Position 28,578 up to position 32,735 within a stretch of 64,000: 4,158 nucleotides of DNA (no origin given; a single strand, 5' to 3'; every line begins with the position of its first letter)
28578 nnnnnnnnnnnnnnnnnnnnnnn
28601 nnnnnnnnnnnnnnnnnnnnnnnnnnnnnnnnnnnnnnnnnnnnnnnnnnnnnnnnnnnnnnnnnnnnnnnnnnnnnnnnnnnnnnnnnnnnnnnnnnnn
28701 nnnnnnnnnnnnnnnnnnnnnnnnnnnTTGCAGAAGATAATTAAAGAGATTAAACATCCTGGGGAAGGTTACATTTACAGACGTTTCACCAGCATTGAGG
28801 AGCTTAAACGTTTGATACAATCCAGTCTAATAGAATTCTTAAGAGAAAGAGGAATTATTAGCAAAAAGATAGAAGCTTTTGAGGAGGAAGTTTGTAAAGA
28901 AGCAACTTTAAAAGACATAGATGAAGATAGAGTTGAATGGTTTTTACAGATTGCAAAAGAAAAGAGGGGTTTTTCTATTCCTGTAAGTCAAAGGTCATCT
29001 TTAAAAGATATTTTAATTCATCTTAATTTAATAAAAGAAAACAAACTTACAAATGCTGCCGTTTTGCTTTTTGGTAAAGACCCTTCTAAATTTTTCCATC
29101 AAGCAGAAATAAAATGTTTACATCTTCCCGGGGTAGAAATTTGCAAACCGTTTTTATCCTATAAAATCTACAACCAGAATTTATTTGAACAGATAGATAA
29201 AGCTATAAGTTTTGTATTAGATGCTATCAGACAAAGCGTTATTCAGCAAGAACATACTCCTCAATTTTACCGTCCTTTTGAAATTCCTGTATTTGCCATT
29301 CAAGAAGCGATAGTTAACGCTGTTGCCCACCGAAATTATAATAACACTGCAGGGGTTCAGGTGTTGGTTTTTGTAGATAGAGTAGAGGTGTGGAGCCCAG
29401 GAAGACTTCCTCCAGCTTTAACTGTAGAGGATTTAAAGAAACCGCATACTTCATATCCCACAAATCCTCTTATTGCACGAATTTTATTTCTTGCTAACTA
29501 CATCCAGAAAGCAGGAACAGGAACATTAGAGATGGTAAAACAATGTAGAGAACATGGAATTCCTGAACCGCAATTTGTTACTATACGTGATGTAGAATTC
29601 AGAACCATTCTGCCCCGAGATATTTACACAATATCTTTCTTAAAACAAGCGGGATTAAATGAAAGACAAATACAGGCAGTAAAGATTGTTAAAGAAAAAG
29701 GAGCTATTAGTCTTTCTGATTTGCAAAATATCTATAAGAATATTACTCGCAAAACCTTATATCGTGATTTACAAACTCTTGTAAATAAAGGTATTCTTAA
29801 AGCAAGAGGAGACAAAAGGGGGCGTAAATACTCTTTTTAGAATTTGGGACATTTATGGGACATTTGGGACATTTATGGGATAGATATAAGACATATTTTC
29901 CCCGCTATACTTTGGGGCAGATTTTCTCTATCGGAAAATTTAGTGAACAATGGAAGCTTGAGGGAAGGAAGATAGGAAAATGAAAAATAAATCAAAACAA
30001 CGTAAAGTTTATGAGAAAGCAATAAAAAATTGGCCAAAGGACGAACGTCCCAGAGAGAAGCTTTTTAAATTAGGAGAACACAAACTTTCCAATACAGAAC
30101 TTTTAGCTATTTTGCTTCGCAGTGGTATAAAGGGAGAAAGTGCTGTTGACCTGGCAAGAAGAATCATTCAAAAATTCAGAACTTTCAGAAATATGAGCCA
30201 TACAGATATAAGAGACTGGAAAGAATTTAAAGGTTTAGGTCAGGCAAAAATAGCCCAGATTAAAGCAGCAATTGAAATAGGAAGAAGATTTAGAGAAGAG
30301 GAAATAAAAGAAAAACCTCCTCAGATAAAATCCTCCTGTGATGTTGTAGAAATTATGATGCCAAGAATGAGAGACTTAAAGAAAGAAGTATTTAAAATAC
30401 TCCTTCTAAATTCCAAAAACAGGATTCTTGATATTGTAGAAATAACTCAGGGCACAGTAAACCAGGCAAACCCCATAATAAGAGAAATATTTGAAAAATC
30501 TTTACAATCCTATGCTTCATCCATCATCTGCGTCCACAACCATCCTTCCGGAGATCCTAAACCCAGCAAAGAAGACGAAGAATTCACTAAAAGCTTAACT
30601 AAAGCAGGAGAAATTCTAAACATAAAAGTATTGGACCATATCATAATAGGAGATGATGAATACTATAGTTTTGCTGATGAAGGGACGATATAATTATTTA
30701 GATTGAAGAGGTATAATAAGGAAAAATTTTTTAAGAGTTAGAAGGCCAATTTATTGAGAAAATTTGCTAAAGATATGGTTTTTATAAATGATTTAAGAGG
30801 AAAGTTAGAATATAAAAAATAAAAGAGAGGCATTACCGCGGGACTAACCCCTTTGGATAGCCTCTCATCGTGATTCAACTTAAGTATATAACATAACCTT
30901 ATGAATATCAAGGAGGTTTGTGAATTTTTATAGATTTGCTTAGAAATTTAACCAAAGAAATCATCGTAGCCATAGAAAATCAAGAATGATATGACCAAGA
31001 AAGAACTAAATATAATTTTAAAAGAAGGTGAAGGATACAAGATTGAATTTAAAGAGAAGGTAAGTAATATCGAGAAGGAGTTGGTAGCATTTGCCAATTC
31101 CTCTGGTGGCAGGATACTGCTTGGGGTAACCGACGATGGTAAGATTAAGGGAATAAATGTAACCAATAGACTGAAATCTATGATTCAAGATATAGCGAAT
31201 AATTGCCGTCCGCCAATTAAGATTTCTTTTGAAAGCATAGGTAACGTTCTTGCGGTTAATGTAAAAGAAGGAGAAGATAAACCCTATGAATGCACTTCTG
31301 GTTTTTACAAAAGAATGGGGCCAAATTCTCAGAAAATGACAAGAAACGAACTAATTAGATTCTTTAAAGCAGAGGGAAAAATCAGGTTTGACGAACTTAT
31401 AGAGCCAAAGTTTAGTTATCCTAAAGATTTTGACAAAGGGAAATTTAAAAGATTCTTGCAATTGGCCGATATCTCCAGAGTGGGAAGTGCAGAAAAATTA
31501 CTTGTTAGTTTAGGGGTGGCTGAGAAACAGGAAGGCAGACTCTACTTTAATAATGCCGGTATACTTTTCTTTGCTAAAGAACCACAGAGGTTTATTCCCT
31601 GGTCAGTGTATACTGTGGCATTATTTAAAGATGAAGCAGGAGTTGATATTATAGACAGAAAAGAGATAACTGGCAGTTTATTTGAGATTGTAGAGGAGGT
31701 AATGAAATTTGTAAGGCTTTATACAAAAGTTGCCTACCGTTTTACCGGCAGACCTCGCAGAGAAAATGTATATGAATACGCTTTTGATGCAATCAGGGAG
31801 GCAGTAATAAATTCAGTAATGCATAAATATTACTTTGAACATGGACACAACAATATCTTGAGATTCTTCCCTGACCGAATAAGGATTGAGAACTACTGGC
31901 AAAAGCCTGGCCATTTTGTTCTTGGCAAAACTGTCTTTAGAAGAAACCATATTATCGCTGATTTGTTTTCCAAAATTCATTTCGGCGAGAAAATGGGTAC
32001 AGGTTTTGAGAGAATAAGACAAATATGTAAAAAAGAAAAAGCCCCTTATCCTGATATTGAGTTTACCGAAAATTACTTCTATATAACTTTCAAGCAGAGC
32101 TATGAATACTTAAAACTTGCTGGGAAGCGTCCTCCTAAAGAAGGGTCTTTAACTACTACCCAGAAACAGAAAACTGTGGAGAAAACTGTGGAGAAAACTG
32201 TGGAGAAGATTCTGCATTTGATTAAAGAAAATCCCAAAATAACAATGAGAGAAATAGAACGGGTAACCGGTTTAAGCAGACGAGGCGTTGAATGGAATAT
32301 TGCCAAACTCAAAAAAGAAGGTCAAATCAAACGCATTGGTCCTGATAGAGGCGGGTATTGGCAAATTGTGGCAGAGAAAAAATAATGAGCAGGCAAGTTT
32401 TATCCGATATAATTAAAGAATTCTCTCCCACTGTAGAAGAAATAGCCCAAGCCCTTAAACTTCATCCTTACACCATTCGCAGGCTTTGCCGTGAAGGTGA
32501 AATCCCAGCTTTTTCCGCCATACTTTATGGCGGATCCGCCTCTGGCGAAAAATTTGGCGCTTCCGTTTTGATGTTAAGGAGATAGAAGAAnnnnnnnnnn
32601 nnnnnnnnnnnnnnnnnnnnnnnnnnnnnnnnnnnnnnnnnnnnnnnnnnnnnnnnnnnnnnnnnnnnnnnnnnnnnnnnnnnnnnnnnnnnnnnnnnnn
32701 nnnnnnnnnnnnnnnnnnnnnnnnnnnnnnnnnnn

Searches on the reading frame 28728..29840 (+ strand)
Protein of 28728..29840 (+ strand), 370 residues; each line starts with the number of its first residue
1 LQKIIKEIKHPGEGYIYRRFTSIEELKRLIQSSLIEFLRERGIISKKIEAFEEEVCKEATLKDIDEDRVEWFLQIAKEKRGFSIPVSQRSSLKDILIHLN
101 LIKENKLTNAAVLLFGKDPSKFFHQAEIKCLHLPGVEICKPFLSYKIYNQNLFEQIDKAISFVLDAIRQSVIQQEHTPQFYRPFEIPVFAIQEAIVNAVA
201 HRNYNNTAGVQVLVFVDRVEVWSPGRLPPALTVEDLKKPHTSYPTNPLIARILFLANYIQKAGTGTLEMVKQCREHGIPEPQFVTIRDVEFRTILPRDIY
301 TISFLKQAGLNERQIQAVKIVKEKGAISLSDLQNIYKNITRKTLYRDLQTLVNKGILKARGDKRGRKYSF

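Call 12: search_protein_families(library=pfam, proteins=[window:28728-29840:+], max_evalue=0.01)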
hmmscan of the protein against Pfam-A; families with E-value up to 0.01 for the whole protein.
window:28728-29840:+ (370 aa): 3 families
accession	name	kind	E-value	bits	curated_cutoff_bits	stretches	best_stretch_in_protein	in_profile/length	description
PF13749.12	HATPase_c_4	-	1.4e-19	70.3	26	1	209-293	3-87/89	Putative ATP-dependent DNA helicase recG C-terminal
PF08220.18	HTH_DeoR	-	0.002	18.3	21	1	313-358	1-45/57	DeoR-like helix-turn-helix domain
PF08279.18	HTH_11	-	0.0096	16.2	25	0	313-355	1-43/55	HTH domain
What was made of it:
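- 27854..30003 (+): Second inserted block relative to L004. It holds orf145 (27842-28279, fused to RadC's first five codons VEKKS), a Schlafen-related HATPase_c_4 gene (28728-29840), three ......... repeats (29846-29880) and a degenerate palindrome plus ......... remnant (29899-29983). Pfam in call 12.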

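Call 55: search_protein_families(library=padloc, proteins=[window:28728-29840:+], max_evalue=0.001)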
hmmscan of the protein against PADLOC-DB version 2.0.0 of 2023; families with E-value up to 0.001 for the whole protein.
window:28728-29840:+ (370 aa): 4 families
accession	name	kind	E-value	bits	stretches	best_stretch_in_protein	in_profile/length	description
PDLC02402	Aga_SIR2-PNTD1-PNTD2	-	1.6e-16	57.6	1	24-273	285-539/876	Class I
PDLC02394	pAgo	-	1.7e-13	47.3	1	45-228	171-357/1121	-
PDLC02418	Aga_SIR2-Kinase-PNTD1-PNTD2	-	8.7e-12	42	1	149-227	286-361/756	Class I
PDLC03963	SoFic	-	0.00071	17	0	308-369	291-350/361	-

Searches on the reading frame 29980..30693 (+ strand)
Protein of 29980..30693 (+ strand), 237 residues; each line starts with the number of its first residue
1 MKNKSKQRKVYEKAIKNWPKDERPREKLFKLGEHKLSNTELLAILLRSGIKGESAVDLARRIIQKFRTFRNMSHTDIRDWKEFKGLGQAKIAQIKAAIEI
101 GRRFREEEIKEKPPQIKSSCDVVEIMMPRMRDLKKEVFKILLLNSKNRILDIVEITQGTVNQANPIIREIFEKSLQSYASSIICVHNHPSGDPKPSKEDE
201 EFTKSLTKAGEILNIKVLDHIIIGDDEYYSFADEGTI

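Call 12: search_protein_families(library=pfam, proteins=[window:29980-30693:+], max_evalue=0.01)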
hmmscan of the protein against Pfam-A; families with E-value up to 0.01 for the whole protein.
window:29980-30693:+ (237 aa): 3 families
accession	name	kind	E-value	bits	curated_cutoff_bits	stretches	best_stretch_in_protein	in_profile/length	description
PF04002.20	RadC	-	1.4e-44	151.4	22.1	1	116-235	1-120/121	RadC-like JAB domain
PF20582.4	UPF0758_N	-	3.6e-29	101.1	27.1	1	15-92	1-77/77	UPF0758 N-terminal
PF14464.11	Prok-JAB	-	0.00041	20.7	25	1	129-207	12-94/114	Prokaryotic homologs of the JAB domain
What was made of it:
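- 29980..30693 (+): RadC_a. Pfam RadC 1e-44 (call 12).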

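Call 55: search_protein_families(library=padloc, proteins=[window:29980-30693:+], max_evalue=0.001)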
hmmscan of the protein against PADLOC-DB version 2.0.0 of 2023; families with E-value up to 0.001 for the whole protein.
window:29980-30693:+ (237 aa): 2 families
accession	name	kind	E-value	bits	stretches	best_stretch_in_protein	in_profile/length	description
PDLC00909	JAB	-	0.00019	19.2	0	164-226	84-144/168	JAB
PDLC00896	JAB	-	0.00072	17.3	0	185-230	97-142/159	JAB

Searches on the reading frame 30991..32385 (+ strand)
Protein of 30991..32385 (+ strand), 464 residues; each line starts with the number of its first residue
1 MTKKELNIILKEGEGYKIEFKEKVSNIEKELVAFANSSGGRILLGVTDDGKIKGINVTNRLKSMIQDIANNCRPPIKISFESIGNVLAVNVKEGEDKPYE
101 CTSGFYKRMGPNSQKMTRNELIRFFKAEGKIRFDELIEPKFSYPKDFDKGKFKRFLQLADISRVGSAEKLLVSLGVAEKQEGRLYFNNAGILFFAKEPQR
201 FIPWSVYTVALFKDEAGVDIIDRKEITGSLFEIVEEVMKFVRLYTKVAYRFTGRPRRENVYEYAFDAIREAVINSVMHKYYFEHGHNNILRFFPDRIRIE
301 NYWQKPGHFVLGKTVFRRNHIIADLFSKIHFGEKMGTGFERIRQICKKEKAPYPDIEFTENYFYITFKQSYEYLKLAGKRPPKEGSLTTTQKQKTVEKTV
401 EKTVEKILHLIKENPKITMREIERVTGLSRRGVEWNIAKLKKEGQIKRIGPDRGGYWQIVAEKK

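Call 12: search_protein_families(library=pfam, proteins=[window:30991-32385:+], max_evalue=0.01)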
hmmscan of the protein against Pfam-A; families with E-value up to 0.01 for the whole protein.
window:30991-32385:+ (464 aa): 8 families
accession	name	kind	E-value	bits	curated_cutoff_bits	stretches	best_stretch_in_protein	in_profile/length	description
PF04326.19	SLFN_AlbA_2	-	5e-21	75.8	25.3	1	14-117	1-118/118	Schlafen, AlbA_2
PF13749.12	HATPase_c_4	-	1.3e-11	44.7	26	1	290-367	6-89/89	Putative ATP-dependent DNA helicase recG C-terminal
PF13412.12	HTH_24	-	4.6e-09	36.2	21.9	1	402-447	3-48/48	Winged helix-turn-helix DNA-binding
PF12802.13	MarR_2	-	0.00049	20.6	27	1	407-449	10-53/61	MarR family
PF08279.18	HTH_11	-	0.00099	19.4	25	1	405-456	3-54/55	HTH domain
PF13338.12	AbiEi_4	-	0.0016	18.9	25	1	407-451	3-43/49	Transcriptional regulator, AbiEi antitoxin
PF19776.5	DUF6262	-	0.0023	18.6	29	1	391-430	8-47/110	Family of unknown function (DUF6262)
PF06163.17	DUF977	-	0.0056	17.2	22.1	0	400-449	10-59/134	Bacterial protein of unknown function (DUF977)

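Call 55: search_protein_families(library=padloc, proteins=[window:30991-32385:+], max_evalue=0.001)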
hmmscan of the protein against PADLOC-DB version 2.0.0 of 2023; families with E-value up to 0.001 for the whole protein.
window:30991-32385:+ (464 aa): 5 families
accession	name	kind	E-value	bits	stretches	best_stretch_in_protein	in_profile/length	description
PDLC02394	pAgo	-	2.5e-18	63.2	1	17-282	47-334/1121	-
PDLC02402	Aga_SIR2-PNTD1-PNTD2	-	3.4e-09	33.4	1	176-301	361-479/876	Class I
PDLC01850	CARF3--CARF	-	2.2e-05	22.4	1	390-454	133-197/209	-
PDLC01866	CARF3--CARF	-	3.9e-05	21.7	1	394-448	131-185/207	-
PDLC01438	Csa3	-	0.00074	17.6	0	389-460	135-202/305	"CAS-I,CAS-II,CAS-III,CAS-IV,CAS-V,CAS-VI; associated_signaling"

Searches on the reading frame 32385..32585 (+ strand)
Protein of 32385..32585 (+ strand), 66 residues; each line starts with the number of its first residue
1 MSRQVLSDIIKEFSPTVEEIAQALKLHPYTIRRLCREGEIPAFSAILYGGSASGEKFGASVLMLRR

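Call 14: search_protein_families(library=pfam, proteins=[window:32385-32585:+], max_evalue=0.01)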
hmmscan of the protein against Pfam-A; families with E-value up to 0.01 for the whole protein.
window:32385-32585:+ (66 aa): 3 families
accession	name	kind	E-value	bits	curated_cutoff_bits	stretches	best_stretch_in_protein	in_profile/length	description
PF12728.13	HTH_17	-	4.8e-08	33.6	27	1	16-44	3-31/51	Helix-turn-helix domain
PF13338.12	AbiEi_4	-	0.00016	22.2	25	1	16-40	15-38/49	Transcriptional regulator, AbiEi antitoxin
PF00376.29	MerR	-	0.0094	16.2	28.2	0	16-41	1-26/38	MerR family regulatory protein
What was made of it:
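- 32385..32585 (+): Xis_B: a B-type head (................) with the palindrome at 32514-32549. Its frame is broken at 32560. Pfam HTH_17 covers model positions 3-31 of 51 (call 14).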

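Call 19: find_homologous_proteins(query=window:32385-32582:+, max_evalue=0.001)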
Query seq(66 aa) (66 aa): 24 proteins with E <= 0.001 among 25 candidates.
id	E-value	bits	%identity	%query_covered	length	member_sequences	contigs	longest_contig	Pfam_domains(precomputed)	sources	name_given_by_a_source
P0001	2.1e-28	114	93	89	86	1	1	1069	PF12728.14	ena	-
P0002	2.4e-28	114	92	89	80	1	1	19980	PF12728.14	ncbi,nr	ncbi:MAG TPA: DNA-binding protein [Candidatus Omnitrophica bacterium]|nr:DNA-binding protein [Candid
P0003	6.3e-28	113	93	89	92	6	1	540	PF12728.14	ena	-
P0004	8.0e-28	113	93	89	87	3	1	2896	PF12728.14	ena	-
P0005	1.1e-21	93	81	89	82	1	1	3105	PF12728.14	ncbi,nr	ncbi:MAG: hypothetical protein DRP81_08110 [Candidatus Omnitrophota bacterium]|nr:MAG: hypothetical 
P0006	2.2e-18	83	91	68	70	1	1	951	PF12728.14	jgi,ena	-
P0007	3.6e-18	82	91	67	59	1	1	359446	PF12728.14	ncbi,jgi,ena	-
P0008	9.2e-18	81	89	67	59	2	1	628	PF12728.14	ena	-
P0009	3.2e-17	79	89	68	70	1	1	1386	PF12728.14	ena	-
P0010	3.2e-14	70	80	68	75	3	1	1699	PF12728.14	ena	-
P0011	1.8e-13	68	82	67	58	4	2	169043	PF12728.14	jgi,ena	-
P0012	1.5e-11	61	81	65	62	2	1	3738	PF12728.14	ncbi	ncbi:MAG: hypothetical protein DRP76_03160, partial [Candidatus Omnitrophota bacterium]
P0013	9.0e-9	53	57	85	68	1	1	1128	PF12728.14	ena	-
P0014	1.2e-8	52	63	77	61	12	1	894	PF12728.14,PF13411.13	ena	-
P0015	4.7e-8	51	75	55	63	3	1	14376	PF12728.14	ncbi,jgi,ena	-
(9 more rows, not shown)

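Call 24: find_encoding_contigs(protein=P0002, flank=8000, max_places=4)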
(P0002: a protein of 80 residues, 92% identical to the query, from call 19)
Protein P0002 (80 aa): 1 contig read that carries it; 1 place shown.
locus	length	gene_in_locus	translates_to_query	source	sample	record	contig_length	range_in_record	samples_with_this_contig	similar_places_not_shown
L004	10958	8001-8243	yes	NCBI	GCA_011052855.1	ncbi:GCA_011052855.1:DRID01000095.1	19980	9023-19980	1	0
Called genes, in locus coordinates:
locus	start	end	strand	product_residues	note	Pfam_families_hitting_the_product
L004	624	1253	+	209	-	-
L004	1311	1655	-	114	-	-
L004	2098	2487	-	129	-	-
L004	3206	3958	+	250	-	PF04402:SIMPL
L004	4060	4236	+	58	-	PF12728:HTH_17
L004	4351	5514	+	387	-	PF02661:Fic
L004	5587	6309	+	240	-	PF20582:UPF0758_N, PF04002:RadC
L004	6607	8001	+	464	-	-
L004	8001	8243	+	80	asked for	PF12728:HTH_17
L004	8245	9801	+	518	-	PF12161:HsdM_N, PF02384:N6_Mtase, PF05175:MTS (weak), PF01170:UPF0020, PF07669:Eco57I (faint)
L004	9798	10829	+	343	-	PF13289:SIR2_2 (weak)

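Call 25: find_encoding_contigs(protein=P0011, flank=8000, max_places=4)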
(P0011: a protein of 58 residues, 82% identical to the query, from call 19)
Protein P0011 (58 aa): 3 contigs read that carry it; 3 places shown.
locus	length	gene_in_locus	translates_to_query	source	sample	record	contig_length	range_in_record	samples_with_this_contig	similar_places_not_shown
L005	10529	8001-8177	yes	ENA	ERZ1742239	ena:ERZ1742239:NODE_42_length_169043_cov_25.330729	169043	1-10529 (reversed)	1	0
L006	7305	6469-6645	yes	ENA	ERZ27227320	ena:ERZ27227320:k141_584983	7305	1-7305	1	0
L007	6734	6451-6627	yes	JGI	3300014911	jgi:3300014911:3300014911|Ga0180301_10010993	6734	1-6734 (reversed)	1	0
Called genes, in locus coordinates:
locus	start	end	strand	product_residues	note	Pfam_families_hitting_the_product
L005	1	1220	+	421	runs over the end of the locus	PF01590:GAF, PF13185:GAF_2 (weak), PF13487:HD_5, PF01966:HD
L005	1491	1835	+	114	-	PF05635:23S_rRNA_IVP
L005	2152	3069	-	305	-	-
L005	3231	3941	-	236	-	PF07676:PD40 (faint)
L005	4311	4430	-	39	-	-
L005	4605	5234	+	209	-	-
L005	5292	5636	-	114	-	-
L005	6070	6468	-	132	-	-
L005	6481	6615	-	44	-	-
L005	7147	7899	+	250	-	PF04402:SIMPL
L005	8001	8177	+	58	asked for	PF12728:HTH_17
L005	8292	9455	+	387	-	PF02661:Fic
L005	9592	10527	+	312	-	?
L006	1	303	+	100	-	?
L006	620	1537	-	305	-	-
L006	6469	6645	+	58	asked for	PF12728:HTH_17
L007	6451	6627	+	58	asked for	PF12728:HTH_17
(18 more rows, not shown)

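Call 35: find_encoding_contigs(protein=P0010, flank=4000, max_places=3)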
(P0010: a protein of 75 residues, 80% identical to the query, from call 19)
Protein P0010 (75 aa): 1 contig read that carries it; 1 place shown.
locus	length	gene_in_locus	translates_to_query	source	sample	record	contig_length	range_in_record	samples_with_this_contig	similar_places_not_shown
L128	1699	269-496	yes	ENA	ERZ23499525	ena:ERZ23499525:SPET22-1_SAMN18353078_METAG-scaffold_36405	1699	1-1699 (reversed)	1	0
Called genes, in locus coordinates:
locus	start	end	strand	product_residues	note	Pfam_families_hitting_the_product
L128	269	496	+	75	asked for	PF12728:HTH_17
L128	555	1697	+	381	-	?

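Call 36: find_encoding_contigs(protein=P0012, flank=4000, max_places=3)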
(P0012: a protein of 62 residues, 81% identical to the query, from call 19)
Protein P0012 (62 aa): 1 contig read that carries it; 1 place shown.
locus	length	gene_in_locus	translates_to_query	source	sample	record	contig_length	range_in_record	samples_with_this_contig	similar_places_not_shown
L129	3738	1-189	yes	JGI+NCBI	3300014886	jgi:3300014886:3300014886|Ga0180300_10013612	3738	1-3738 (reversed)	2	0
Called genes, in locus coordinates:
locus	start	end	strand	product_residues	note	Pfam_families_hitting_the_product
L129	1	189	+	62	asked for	PF12728:HTH_17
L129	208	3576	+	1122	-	PF13091:PLDc_2 (weak), PF00176:SNF2-rel_dom, PF00270:DEAD (weak), PF04851:ResIII (weak), PF00271:Helicase_C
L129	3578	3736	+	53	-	?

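Call 37: find_encoding_contigs(protein=P0005, flank=4000, max_places=3)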
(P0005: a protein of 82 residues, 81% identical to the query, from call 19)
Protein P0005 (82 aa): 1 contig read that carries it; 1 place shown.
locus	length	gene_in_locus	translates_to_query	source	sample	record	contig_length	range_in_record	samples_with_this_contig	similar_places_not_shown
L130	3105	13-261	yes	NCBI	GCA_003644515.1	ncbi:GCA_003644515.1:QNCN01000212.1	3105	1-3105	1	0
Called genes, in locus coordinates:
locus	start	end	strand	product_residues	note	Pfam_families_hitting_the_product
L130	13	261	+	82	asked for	PF12728:HTH_17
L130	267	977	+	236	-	PF20582:UPF0758_N (weak), PF04002:RadC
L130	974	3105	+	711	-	PF00580:UvrD-helicase, PF13245:AAA_19, PF13361:UvrD_C, PF13538:UvrD_C_2 (faint)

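Call 38: find_encoding_contigs(protein=P0004, flank=4000, max_places=3)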
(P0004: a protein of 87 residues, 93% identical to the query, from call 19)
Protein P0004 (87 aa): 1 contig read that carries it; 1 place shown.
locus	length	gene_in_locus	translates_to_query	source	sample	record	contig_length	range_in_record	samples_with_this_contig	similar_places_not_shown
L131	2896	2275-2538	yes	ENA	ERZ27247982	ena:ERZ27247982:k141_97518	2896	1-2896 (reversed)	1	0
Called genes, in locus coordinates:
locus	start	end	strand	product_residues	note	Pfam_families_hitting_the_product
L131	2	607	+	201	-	?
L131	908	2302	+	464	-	-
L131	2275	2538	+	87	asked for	PF12728:HTH_17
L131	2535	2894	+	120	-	?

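Call 55: search_protein_families(library=padloc, proteins=[P0002], max_evalue=0.001)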
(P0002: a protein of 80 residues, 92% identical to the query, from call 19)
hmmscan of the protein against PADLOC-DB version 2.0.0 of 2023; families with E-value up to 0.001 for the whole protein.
P0002 (80 aa): 1 family
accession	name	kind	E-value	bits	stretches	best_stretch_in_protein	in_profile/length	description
PDLC04133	mad1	-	3e-08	31.8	1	15-74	6-53/60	mads_1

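Call 66: predict_structure(alignment_id=A4)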
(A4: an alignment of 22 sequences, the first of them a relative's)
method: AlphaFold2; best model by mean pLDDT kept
length: 80 residues; sequences in the alignment: 22
mean_pLDDT: 58.0   pTM: 0.38
mean pLDDT of the five models: 58.0, 55.5, 53.4, 52.8, 50.3
residues with pLDDT >= 90: 0; 70-90: 15; 50-70: 42; < 50: 23
segments of 3 or more residues with pLDDT < 50: 44-60, 78-80
pLDDT, mean of each block of 10 residues (from residue 1): 54 64 76 70 44 39 61 56
secondary structure, 60 per line:
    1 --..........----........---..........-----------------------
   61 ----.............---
elements in order: H3-12 H17-24 H28-37 H65-77
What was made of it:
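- Tried and rejected: Confidence was too low (pLDDT 58) to say more than that the insert region is unstructured (call 66).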
